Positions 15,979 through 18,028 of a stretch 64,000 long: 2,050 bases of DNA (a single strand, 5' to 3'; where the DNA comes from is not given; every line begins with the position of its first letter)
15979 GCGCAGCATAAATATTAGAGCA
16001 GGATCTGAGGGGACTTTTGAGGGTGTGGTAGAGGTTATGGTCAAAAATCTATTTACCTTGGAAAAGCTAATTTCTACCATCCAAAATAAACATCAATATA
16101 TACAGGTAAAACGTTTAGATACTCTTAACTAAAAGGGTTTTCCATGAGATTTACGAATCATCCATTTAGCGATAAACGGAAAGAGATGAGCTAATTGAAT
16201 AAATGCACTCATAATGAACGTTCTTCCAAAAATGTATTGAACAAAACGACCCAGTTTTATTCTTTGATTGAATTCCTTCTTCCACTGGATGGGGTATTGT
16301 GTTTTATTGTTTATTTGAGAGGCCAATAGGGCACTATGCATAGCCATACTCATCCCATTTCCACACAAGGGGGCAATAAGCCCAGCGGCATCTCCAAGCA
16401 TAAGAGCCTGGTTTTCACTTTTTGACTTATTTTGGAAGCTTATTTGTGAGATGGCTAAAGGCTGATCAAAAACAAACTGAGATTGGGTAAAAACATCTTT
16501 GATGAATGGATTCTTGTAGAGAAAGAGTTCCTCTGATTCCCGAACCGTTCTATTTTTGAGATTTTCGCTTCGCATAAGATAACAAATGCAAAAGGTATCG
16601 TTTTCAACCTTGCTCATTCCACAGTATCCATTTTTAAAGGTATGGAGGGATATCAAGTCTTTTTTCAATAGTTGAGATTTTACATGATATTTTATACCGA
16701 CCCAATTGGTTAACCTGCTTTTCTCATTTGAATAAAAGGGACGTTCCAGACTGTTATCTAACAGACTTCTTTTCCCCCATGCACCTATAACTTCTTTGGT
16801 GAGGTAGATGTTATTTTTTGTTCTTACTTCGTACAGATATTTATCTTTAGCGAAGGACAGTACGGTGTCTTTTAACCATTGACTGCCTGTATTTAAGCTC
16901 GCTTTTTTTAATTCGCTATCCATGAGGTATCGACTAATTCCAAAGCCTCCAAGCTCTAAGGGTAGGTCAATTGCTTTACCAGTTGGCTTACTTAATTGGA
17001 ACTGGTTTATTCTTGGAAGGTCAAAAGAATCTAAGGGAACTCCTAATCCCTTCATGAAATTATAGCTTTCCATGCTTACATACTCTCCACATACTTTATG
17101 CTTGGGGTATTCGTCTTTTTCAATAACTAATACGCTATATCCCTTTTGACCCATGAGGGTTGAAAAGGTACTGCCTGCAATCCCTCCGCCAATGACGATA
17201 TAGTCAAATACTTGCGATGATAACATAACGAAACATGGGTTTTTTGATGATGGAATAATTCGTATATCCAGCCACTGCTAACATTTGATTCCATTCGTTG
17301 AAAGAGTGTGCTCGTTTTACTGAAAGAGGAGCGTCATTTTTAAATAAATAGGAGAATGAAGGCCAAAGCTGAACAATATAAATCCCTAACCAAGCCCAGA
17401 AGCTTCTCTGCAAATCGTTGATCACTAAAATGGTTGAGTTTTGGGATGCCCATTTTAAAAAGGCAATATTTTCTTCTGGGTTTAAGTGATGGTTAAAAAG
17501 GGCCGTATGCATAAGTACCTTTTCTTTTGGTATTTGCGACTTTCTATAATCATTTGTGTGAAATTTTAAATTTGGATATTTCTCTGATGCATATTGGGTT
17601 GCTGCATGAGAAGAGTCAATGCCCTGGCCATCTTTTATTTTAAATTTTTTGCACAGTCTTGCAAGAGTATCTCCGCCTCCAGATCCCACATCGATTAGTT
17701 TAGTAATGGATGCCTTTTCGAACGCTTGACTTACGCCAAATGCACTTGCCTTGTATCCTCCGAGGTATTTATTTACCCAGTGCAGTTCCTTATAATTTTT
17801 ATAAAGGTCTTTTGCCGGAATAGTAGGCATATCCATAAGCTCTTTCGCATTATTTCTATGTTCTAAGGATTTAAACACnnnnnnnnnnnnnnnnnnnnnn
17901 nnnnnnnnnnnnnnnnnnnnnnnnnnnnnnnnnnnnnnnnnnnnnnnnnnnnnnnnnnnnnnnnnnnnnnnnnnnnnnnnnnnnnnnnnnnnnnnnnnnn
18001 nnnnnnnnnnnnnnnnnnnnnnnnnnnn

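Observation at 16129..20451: Five-gene operon (muramidase-like, UbiA prenyltransferase, type III PKS, methyltransferase, flavoprotein): srs/agq-like phenolic-lipid cluster with a cell-wall hydrolase attached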

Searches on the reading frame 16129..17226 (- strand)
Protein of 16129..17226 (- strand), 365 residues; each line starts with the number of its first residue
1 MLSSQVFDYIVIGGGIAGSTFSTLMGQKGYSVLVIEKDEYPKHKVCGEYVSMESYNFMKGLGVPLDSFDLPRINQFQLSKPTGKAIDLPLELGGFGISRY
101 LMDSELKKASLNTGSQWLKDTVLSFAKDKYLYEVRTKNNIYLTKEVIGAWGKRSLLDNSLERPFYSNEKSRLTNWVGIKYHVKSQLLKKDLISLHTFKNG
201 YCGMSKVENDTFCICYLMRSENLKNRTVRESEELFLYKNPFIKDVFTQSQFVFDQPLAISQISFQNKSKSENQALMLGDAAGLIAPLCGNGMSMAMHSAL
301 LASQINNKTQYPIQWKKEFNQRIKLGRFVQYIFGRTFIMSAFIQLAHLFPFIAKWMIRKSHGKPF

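Call 3: search_protein_families(library=pfam, proteins=[window:16129-17226:-], max_evalue=0.01)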
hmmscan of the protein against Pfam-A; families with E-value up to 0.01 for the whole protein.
window:16129-17226:- (365 aa): 7 families
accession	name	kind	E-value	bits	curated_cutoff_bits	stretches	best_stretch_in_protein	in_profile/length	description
PF01494.25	FAD_binding_3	-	7.5e-08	32.4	22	1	10-63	5-58/349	FAD binding domain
PF13450.12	NAD_binding_8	-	1e-05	26.2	21.9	1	11-40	1-30/68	NAD(P)-binding Rossmann-like domain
PF07992.20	Pyr_redox_2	-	0.00029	20.8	26.1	1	7-152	1-109/291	Pyridine nucleotide-disulphide oxidoreductase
PF01266.30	DAO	-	0.0015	18.6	27.9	1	8-41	1-34/353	FAD dependent oxidoreductase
PF04820.20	Trp_halogenase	-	0.0017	17.7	21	0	10-64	3-60/458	Tryptophan halogenase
PF13738.12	Pyr_redox_3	-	0.0033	17.2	30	0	10-39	1-31/305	Pyridine nucleotide-disulphide oxidoreductase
PF03486.20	HI0933_like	-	0.0069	16.3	50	0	8-45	2-39/244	HI0933-like protein Rossmann domain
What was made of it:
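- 16129..17226 (-): FAD-dependent oxidoreductase of the geranylgeranyl-reductase-like group (365 aa). Predicted ring hydroxylase. FAD_binding_3 at 32.4 bits against 22 (call 3).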

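Call 4: search_protein_families(library=ncbifam, proteins=[window:16129-17226:-], max_evalue=0.01)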
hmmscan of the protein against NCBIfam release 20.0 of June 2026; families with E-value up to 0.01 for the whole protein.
window:16129-17226:- (365 aa): 64 families (the best 25 are shown)
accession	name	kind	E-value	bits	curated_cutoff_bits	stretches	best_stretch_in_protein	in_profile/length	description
TIGR02032.1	GG-red-SF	subfamily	4.8e-28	98.7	158.8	1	7-304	1-295/297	geranylgeranyl reductase family protein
TIGR02023.1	BchP-ChlP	subfamily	2.2e-13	50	343.3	2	8-161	2-162/388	geranylgeranyl diphosphate reductase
NF049967.1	QhpG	equivalog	1.1e-12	47.6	240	1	10-305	2-285/423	flavin-dependent monooxygenase QhpG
NF038171.1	maturase_LodB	equivalog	1.5e-11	44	400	1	8-331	1-337/361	lysine-epsilon-oxidase maturase LodB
NF041080.1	DGGGPL_reductase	equivalog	2.8e-11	42.9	580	1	7-121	2-116/447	digeranylgeranylglycerophospholipid reductase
NF008519.0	PRK11445.1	equivalog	1.5e-10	40.9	303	1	5-335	2-330/355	FAD-binding protein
NF045655.1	MkRedMenJ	equivalog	6.7e-10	38.4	700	1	8-62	6-60/406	menaquinone reductase MenJ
NF053548.1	violacein_VioC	equivalog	1.2e-09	37.8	760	2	271-312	298-339/429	NADP-dependent violacein biosynthesis oxygenase VioC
NF033113.0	halo_ClmS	equivalog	3.5e-09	35.7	900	1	145-311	158-327/570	chloramphenicol-biosynthetic FADH2-dependent halogenase CmlS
NF038174.1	maturase_GoxB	equivalog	3.9e-08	32.7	400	1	9-309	3-313/358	glycine oxidase maturase GoxB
NF004829.0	PRK06183.1-3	subfamily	2.5e-07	29.8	390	1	6-39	8-41/520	bifunctional 3-(3-hydroxy-phenyl)propionate/3-hydroxycinnamic acid hydroxylase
NF041160.1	DGGPL_Thplmales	equivalog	3.7e-07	29.4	780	0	273-313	277-317/396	digeranylgeranylglycerophospholipid reductase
NF005313.0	PRK06847.1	subfamily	5.8e-07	28.8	372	1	8-64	6-62/375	hypothetical protein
NF005452.0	PRK07045.1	equivalog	7.3e-07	28.4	397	1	7-39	6-38/388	putative monooxygenase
NF006460.0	PRK08849.1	equivalog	9.9e-07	27.9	598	0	4-39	3-38/386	2-octaprenyl-3-methyl-6-methoxy-1,4-benzoquinol hydroxylase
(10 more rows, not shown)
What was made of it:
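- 16129..17226 (-): TIGR02032 at 98.7 bits against 158.8, and weaker matches to QhpG, LodB, MenJ and halogenases (call 4).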

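Call 19: search_solved_structures(query=window:16129-17226:-, max_evalue=0.001)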
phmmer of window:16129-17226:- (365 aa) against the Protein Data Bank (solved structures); distinct sequences matched with E-value up to 0.001: 25.
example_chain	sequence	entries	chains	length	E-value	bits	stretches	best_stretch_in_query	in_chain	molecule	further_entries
3e1t_A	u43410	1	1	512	1.3e-10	44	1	5-48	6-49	Halogenase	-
6c6n_A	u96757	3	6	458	1e-07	34.5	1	8-298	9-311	Squalene monooxygenase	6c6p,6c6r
8zop_A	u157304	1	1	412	3e-07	32.9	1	5-46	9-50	Halogenase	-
7fco_A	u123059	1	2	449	2.1e-06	30.2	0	7-51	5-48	ChlB4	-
5buk_A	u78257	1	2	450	2.5e-06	29.9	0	6-48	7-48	FADH2-dependent halogenase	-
3oz2_A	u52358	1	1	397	1.6e-05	27.3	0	5-83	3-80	Digeranylgeranylglycerophospholipid reductase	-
5bul_A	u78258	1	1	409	2.1e-05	26.9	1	7-123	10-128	flavin-dependent halogenase triple mutant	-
5dbj_E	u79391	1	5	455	2.7e-05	26.5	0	3-48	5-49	FADH2-dependent halogenase PltA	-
8wvf_A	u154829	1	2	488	5.3e-05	25.6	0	274-309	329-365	Putative epoxidase LasC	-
8wvb_A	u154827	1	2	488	5.3e-05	25.6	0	274-309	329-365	Putative epoxidase LasC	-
8up4_A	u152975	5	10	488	5.3e-05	25.6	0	274-309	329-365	Flavin-dependent monooxygenase Lsd18 | Putative epoxidase LasC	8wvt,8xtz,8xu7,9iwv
5bva_A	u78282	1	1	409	7.4e-05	25.1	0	7-122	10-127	flavin-dependent halogenase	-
3nix_A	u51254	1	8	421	0.00013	24.2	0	6-48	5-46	Flavoprotein/dehydrogenase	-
3i3l_A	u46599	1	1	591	0.00037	22.8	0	195-304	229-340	Alkylhalidase CmlS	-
9hjv_A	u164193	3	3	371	0.00051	22.3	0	266-304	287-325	Flavin-dependent monooxygenase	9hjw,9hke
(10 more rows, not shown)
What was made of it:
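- The best flavoprotein model is TIGR02032 geranylgeranyl reductase, and MenJ and archaeal lipid reductases are among the hits (calls 4, 19).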

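Call 49: search_dna_similar(query=window:16129-17226:-, collection=plasmids, mode=protein, max_evalue=1e-8, max_rows=30)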
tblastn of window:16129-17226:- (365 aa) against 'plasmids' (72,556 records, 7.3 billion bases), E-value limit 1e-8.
Records with a match: 20; places in all: 20; records where one place covers at least 80% of the query: 18.
Best place of each record, by identity: <60% 20.
By first word of the organism name: Sphingobium 9; Novosphingobium 4; Hymenobacter 2; Bernardetia 1; Paracoccus 1; Mesorhizobium 1; Paenibacillus 1; Microvirga 1.
By predicted mobility (MOB-suite, as given by PLSDB): non-mobilizable 18; mobilizable 1; conjugative 1.
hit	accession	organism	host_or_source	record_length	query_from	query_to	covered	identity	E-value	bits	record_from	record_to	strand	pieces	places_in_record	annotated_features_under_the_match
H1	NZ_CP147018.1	Bernardetia sp. Wsw4-3y2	Red alga,Red algae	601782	2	365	100%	37.0%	1e-78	270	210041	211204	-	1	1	NAD(P)/FAD-dependent oxidoreductase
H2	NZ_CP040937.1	Hymenobacter sp. DG01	cell culture,water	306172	3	363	99%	35.3%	6e-73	253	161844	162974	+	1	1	FAD-dependent oxidoreductase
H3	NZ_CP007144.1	Hymenobacter swuensis DY53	-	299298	6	365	99%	35.3%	2e-71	248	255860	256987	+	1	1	FAD-dependent oxidoreductase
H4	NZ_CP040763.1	Paracoccus liaowanqingii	Tibetan antelope,cell culture,feces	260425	4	343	93%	26.3%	8e-29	125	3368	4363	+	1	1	FAD-dependent monooxygenase | methyltransferase domain-containing protein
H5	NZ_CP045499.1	Mesorhizobium sp. INR15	pure culture,nutrient broth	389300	7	345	93%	24.7%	4e-19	96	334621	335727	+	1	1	FAD-dependent monooxygenase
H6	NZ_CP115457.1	Sphingobium yanoikuyae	cell culture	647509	29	360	91%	24.4%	5e-16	87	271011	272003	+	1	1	NAD(P)-binding protein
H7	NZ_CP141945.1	Novosphingobium sp. RL4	Rheum palmatum L.,Single ...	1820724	27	360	92%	24.0%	3e-20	100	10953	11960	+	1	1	none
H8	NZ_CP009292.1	Novosphingobium pentaromativorans US6-1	mud sediment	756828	27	356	90%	24.1%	1e-17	92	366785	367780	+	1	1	FAD-dependent monooxygenase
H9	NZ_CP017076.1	Novosphingobium resinovorum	single cell,soil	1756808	24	304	77%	27.9%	5e-21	102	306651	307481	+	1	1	none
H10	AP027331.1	Sphingobium sp. TomTYG65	-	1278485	1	350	96%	22.0%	4e-10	69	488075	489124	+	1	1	hypothetical protein | chsA: chalcone synthase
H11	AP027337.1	Sphingobium sp. TomTYG72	-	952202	1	350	96%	21.7%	7e-11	71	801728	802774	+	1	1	hypothetical protein (x2) | chalcone synthase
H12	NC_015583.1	Novosphingobium sp. PP1Y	-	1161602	31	337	84%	23.8%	1e-20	100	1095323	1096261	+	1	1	none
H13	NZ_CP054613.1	Paenibacillus cellulosilyticus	cell culture,soil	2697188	6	299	81%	23.5%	4e-20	99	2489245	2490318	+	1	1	none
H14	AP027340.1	Sphingobium sp. TomTYG73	-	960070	1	298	82%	22.9%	2e-11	73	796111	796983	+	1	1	hypothetical protein (x2) | chsA: chalcone synthase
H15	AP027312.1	Sphingobium sp. TomMM7A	-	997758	1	298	82%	22.9%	2e-11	73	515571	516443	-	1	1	hypothetical protein (x2) | chsA: chalcone synthase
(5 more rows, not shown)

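Call 50: get_annotated_region(hit=H4, flank=5000)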
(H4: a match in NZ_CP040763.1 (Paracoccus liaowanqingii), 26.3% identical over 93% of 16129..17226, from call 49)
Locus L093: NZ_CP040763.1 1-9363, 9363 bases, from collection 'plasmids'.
description: Paracoccus liaowanqingii strain 2251 plasmid unnamed4, complete sequence
organism: Paracoccus liaowanqingii (NCBI taxid 2560053)
taxonomy: Bacteria; Pseudomonadota; Alphaproteobacteria; Rhodobacterales; Paracoccaceae; Paracoccus; Paracoccus liaowanqingii
host: -; source: Tibetan antelope,cell culture,feces; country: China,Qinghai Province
typing (MOB-suite, as given by PLSDB): non-mobilizable; replicon rep_cluster_229
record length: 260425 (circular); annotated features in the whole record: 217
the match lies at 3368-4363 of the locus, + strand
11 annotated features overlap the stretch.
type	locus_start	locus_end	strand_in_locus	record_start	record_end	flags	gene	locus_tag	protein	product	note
CDS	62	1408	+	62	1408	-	-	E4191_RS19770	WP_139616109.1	DUF2254 domain-containing protein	-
CDS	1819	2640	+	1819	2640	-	-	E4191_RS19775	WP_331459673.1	type III polyketide synthase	-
CDS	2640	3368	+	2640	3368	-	-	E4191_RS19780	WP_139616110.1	methyltransferase domain-containing protein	-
CDS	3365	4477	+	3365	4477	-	-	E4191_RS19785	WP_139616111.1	FAD-dependent monooxygenase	-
CDS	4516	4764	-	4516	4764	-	-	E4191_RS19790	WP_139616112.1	DUF2188 domain-containing protein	-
CDS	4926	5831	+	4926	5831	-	-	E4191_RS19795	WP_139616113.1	PHB depolymerase family esterase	-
CDS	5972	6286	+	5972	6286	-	-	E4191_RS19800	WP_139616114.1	hypothetical protein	-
CDS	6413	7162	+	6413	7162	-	-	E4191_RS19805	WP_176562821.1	calcium-binding protein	-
CDS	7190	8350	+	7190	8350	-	-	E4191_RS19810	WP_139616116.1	Hint domain-containing protein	-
CDS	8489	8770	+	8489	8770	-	-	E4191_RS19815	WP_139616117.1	hypothetical protein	-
CDS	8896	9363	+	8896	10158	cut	-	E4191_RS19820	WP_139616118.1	extracellular solute-binding protein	-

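Call 51: get_annotated_region(hit=H1, flank=6000)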
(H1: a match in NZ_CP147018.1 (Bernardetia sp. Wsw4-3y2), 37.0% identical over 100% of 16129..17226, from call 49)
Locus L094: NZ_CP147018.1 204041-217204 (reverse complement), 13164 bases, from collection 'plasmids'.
description: Bernardetia sp. Wsw4-3y2 plasmid plasmd1, complete sequence
organism: Bernardetia sp. Wsw4-3y2 (NCBI taxid 3127471)
taxonomy: Bacteria; Bacteroidota; Cytophagia; Cytophagales; Bernardetiaceae; Bernardetia; Bernardetia sp. Wsw4-3y2
host: -; source: Red alga,Red algae; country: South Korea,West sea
typing (MOB-suite, as given by PLSDB): non-mobilizable
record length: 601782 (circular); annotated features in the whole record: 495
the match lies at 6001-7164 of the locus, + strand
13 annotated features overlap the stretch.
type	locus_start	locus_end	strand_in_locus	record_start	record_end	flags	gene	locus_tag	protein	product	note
CDS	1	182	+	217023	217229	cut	-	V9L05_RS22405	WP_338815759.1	hypothetical protein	-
CDS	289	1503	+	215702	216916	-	lhgO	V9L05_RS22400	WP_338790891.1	L-2-hydroxyglutarate oxidase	-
CDS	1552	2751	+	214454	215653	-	-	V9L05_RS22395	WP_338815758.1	hypothetical protein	-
CDS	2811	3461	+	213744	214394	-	-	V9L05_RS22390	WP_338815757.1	hypothetical protein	-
CDS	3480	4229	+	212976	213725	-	-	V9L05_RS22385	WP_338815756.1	hypothetical protein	-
CDS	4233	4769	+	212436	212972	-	-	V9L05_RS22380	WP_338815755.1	hypothetical protein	-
CDS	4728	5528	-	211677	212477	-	-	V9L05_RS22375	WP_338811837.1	IS5 family transposase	-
CDS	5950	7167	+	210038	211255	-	-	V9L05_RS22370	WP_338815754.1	NAD(P)/FAD-dependent oxidoreductase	-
CDS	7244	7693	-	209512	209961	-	-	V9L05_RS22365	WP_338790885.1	hypothetical protein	-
CDS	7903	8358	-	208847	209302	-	-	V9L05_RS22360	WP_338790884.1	hypothetical protein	-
CDS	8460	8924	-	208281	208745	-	-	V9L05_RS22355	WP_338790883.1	hypothetical protein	-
CDS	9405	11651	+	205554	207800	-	-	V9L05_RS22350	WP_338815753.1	DUF5916 domain-containing protein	-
CDS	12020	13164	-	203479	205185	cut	-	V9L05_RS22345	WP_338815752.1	carboxyl transferase domain-containing protein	-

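Call 52: get_annotated_region(hit=H8, flank=5000)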
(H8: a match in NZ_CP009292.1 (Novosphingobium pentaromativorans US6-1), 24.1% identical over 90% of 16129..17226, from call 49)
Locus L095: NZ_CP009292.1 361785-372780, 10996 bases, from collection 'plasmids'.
description: Novosphingobium pentaromativorans US6-1 plasmid pLA3, complete sequence
organism: Novosphingobium pentaromativorans US6-1 (NCBI taxid 1088721)
taxonomy: Bacteria; Pseudomonadota; Alphaproteobacteria; Sphingomonadales; Sphingomonadaceae; Novosphingobium; Novosphingobium pentaromativorans; Novosphingobium pentaromativorans US6-1
host: -; source: mud sediment; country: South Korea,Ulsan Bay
typing (MOB-suite, as given by PLSDB): non-mobilizable
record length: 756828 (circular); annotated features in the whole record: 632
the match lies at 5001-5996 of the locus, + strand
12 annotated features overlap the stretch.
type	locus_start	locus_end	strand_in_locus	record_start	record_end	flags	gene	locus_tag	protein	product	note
CDS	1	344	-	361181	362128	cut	-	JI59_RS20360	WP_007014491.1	FecR domain-containing protein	-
CDS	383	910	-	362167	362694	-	-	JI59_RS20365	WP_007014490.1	RNA polymerase sigma factor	GO:0006352 - DNA-templated transcription initiation [Evidence IEA]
CDS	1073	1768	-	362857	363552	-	-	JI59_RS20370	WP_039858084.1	methyltransferase domain-containing protein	-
CDS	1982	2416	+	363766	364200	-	-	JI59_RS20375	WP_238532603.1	DUF2147 domain-containing protein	-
CDS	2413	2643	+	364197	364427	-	-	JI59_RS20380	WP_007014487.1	phosphopantetheine-binding protein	-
CDS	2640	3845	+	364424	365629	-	-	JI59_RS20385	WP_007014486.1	beta-ketoacyl-[acyl-carrier-protein] synthase family protein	GO:0006633 - fatty acid biosynthetic process [Evidence IEA]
CDS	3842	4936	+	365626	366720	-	-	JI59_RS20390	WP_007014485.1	type III polyketide synthase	-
CDS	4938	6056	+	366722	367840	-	-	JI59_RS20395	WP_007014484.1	FAD-dependent monooxygenase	-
CDS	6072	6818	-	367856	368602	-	-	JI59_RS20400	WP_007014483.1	hypothetical protein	-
CDS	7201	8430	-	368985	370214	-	-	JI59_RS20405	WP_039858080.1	MFS transporter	GO:0055085 - transmembrane transport [Evidence IEA]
CDS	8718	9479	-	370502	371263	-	-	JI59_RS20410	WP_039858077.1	SDR family NAD(P)-dependent oxidoreductase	-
CDS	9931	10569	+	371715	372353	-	-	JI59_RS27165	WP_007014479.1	TetR/AcrR family transcriptional regulator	GO:0006355 - regulation of DNA-templated transcription [Evidence IEA]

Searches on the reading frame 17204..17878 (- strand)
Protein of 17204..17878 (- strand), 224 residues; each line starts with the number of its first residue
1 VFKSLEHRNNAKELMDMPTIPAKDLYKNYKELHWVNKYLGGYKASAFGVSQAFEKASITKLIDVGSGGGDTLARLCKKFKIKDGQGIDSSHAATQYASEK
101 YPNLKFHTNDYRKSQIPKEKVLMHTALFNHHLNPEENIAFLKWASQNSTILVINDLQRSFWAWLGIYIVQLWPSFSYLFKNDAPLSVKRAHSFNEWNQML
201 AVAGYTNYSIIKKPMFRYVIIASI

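Call 3: search_protein_families(library=pfam, proteins=[window:17204-17878:-], max_evalue=0.01)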
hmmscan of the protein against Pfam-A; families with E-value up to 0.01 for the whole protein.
window:17204-17878:- (224 aa): 3 families
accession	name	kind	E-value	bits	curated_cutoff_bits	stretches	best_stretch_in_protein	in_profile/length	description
PF13649.12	Methyltransf_25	-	4e-07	31.1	27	1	62-142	2-87/97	Methyltransferase domain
PF00891.24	Methyltransf_2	-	0.00098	19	22.3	1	51-130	56-140/210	O-methyltransferase domain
PF13847.12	Methyltransf_31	-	0.004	17.3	27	1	59-115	5-67/145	Methyltransferase domain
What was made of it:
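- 17204..17878 (-): Class I SAM-dependent methyltransferase (224 aa from the GTG start). Methyltransf_25 at 31.1 bits against 27 (call 3).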

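Call 4: search_protein_families(library=ncbifam, proteins=[window:17204-17878:-], max_evalue=0.01)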
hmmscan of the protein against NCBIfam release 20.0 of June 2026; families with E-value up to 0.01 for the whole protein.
window:17204-17878:- (224 aa): 10 families
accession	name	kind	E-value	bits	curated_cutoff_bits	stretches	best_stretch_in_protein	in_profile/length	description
NF004851.0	PRK06202.1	equivalog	4e-23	82.1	243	1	6-207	8-214/237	hypothetical protein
NF045667.1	MTase_DVU1556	equivalog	3.4e-06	26.6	155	1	57-126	22-88/213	DVU_1556 family methyltransferase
NF002463.0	PRK01683.1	equivalog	1.4e-05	24.8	297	1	56-124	30-98/258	trans-aconitate 2-methyltransferase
NF001244.0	PRK00216.1-5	equivalog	0.00099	18.5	216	1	54-113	45-111/236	bifunctional demethylmenaquinone methyltransferase/2-methoxy-6-polyprenyl-1,4-benzoquinol methylase UbiE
TIGR02072.1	BioC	equivalog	0.0012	18.7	184.95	1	56-120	33-97/244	malonyl-ACP O-methyltransferase BioC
NF008300.0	PRK11088.1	equivalog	0.0015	18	303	1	55-108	83-139/272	23S rRNA (guanine(745)-N(1))-methyltransferase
TIGR01983.1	UbiG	equivalog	0.0018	17.6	102.95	1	30-164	20-162/228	bifunctional 2-polyprenyl-6-hydroxyphenol methylase/3-demethylubiquinol 3-O-methyltransferase UbiG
TIGR01934.1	MenG_MenH_UbiE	subfamily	0.0025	17.2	158.35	1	54-110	36-91/223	ubiquinone/menaquinone biosynthesis methyltransferase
TIGR04543.1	ketoArg_3Met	equivalog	0.0033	16.6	425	1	57-100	149-192/336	2-ketoarginine methyltransferase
TIGR04074.1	bacter_Hen1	equivalog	0.0061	15.1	340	1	49-105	274-330/462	3' terminal RNA ribose 2'-O-methyltransferase Hen1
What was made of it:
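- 17204..17878 (-): NF004851/PRK06202 E=4e-23, below cut-off (call 4).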

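Call 20: search_solved_structures(query=window:17204-17878:-, max_evalue=0.01)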
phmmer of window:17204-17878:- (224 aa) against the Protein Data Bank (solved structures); distinct sequences matched with E-value up to 0.01: 5.
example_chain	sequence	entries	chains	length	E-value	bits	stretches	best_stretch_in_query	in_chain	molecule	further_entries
5dm2_A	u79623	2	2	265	0.0012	21.7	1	52-160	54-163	Methyltransferase domain family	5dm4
4kwc_A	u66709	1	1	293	0.0012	21.7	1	52-160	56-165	BpumL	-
5dm1_A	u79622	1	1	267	0.0013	21.7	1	52-160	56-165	Methyltransferase domain family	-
3jwh_A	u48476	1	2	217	0.008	19.1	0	47-118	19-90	Hen1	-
3jwj_A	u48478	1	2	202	0.0095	18.8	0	48-118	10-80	Hen1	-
